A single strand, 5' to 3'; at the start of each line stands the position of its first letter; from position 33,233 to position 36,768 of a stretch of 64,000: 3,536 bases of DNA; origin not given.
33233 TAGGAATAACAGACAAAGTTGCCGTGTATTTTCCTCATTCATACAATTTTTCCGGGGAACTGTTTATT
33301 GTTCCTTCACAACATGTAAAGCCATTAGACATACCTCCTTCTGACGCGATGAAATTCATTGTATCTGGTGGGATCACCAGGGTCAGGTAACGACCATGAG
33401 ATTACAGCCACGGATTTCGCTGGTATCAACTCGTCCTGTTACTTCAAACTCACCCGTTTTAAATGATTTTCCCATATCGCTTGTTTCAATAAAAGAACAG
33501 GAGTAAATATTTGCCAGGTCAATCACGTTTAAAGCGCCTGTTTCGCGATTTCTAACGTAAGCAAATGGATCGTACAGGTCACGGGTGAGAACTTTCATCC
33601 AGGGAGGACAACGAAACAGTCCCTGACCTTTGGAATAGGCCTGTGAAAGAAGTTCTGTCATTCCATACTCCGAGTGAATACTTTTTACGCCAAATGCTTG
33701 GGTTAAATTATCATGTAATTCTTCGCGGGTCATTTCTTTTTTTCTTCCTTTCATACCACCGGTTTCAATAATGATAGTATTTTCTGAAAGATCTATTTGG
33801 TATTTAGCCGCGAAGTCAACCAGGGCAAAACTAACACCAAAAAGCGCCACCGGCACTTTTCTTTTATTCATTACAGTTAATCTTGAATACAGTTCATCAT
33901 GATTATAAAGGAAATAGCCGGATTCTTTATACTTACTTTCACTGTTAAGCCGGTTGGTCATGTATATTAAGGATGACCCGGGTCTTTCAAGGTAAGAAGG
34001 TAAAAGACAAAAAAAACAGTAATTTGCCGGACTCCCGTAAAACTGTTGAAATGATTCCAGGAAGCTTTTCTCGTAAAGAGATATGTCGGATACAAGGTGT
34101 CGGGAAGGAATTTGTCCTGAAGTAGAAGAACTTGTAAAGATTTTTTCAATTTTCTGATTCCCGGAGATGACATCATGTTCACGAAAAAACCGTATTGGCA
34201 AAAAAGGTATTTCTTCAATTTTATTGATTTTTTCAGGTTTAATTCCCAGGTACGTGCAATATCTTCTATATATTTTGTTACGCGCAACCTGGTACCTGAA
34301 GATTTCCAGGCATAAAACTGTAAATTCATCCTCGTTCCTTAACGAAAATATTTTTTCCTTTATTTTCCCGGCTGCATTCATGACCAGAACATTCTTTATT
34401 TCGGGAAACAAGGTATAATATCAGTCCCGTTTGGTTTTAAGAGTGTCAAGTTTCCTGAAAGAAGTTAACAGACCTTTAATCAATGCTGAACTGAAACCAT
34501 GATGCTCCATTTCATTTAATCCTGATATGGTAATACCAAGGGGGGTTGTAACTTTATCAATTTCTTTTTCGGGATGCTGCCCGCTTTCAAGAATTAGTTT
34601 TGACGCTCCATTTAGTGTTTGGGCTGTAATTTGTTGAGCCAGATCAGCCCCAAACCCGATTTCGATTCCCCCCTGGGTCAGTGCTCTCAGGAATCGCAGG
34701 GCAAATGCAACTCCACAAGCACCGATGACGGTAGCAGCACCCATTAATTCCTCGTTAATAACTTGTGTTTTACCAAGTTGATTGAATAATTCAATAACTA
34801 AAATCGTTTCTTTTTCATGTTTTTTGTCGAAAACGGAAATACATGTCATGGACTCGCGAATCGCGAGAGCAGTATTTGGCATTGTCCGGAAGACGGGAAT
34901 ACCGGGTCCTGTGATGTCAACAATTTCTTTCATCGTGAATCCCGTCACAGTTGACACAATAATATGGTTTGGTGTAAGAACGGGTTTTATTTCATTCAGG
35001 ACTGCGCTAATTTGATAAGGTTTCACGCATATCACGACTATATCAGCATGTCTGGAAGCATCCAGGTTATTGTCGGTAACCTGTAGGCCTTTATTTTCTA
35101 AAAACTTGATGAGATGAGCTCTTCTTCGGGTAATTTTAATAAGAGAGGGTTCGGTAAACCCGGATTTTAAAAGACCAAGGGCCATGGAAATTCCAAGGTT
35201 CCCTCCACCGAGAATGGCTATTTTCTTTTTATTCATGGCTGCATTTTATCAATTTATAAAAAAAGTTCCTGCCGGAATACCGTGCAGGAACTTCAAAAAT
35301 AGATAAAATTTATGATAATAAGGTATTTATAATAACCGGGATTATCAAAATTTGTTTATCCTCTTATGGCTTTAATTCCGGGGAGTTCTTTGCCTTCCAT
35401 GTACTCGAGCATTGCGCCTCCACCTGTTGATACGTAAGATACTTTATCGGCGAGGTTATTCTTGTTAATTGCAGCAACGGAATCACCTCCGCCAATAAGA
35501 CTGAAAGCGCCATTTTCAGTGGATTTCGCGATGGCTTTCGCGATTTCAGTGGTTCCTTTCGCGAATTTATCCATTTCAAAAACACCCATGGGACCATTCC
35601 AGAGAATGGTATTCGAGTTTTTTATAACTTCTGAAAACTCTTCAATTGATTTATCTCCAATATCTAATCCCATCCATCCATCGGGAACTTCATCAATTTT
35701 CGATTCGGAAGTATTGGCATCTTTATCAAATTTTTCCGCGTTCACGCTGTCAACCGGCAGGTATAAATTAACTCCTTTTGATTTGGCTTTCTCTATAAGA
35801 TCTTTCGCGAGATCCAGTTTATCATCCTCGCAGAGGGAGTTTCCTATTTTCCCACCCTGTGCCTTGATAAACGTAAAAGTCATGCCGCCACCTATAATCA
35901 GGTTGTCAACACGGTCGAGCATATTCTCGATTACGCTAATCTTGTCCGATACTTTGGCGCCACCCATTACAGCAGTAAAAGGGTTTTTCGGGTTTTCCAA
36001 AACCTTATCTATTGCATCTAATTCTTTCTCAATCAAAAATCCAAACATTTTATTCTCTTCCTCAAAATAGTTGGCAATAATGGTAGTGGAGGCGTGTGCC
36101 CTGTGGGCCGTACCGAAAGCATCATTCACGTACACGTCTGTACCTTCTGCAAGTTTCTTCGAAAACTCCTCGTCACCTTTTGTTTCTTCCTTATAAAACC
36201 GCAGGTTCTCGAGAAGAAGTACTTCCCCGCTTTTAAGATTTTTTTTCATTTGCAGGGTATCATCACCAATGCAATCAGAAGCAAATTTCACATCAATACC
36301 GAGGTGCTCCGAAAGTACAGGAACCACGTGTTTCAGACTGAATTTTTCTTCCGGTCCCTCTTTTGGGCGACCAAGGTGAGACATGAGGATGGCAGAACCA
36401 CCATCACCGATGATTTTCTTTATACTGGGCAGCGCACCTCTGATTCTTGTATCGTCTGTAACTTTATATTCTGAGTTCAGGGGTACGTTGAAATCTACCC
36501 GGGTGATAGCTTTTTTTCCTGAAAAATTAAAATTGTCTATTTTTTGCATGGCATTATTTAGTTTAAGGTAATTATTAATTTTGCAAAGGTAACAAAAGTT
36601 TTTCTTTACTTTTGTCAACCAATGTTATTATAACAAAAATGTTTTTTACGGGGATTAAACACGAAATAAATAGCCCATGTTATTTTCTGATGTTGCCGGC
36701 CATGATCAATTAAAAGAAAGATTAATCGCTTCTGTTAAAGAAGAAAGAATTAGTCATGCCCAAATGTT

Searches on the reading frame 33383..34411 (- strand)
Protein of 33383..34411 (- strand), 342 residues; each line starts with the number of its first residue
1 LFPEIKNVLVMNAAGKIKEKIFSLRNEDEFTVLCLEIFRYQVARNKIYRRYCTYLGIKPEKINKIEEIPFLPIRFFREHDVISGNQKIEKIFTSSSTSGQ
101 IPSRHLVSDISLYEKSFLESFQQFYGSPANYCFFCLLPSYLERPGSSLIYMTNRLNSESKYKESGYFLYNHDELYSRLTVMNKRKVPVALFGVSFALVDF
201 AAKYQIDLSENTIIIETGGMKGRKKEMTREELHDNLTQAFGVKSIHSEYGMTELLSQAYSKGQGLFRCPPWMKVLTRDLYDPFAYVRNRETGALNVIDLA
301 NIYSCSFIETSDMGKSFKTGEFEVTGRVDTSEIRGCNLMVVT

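Call 31: search_protein_families(library=pfam, proteins=[window:33383-34411:-], max_evalue=0.00001)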
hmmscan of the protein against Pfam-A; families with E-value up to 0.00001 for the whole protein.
window:33383-34411:- (342 aa): 1 family
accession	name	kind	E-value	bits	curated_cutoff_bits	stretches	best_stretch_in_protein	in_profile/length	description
PF04443.18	LuxE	-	1.3e-12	47.8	24.9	1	32-339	40-385/391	Acyl-protein synthetase, LuxE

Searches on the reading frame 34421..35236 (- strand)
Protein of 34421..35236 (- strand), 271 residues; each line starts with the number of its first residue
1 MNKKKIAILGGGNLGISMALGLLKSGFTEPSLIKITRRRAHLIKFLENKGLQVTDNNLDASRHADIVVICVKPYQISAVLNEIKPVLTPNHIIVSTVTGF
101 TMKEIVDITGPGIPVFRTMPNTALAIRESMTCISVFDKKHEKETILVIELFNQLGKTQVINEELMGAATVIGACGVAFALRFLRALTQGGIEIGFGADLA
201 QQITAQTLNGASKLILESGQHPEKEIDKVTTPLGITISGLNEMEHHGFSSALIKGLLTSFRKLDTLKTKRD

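Call 31: search_protein_families(library=pfam, proteins=[window:34421-35236:-], max_evalue=0.00001)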
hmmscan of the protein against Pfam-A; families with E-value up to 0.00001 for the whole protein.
window:34421-35236:- (271 aa): 4 families
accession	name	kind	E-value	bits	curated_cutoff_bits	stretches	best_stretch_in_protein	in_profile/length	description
PF14748.11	P5CR_dimer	-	1.1e-27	96.7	25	1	162-262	1-101/105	Pyrroline-5-carboxylate reductase dimerisation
PF03807.23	F420_oxidored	-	1.1e-17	64.8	21.6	1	5-98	1-93/94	NADP oxidoreductase coenzyme F420-dependent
PF02558.23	ApbA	-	3e-10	40.4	22.2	1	6-108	1-111/150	Ketopantoate reductase PanE/ApbA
PF01210.29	NAD_Gly3P_dh_N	-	9.8e-07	29.3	23.1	1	5-102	1-108/158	NAD-dependent glycerol-3-phosphate dehydrogenase N-terminus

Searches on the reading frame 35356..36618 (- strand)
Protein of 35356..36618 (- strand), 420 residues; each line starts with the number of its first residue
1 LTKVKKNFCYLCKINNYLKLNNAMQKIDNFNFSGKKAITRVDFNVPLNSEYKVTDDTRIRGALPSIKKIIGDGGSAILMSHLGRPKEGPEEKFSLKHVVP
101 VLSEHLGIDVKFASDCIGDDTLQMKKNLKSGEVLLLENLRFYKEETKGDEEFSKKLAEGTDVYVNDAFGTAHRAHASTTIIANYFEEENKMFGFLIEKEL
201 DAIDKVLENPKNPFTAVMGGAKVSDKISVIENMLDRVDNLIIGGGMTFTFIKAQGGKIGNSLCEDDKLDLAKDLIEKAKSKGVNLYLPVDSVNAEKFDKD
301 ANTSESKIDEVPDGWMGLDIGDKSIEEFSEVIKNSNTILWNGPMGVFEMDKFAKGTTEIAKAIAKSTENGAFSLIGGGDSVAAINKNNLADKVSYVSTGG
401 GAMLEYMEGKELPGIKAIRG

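Call 31: search_protein_families(library=pfam, proteins=[window:35356-36618:-], max_evalue=0.00001)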
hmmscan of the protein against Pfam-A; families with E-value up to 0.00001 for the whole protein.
window:35356-36618:- (420 aa): 1 family
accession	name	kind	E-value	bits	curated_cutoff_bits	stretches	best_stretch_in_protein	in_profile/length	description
PF00162.24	PGK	-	1.5e-160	534.8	27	1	27-410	1-379/379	Phosphoglycerate kinase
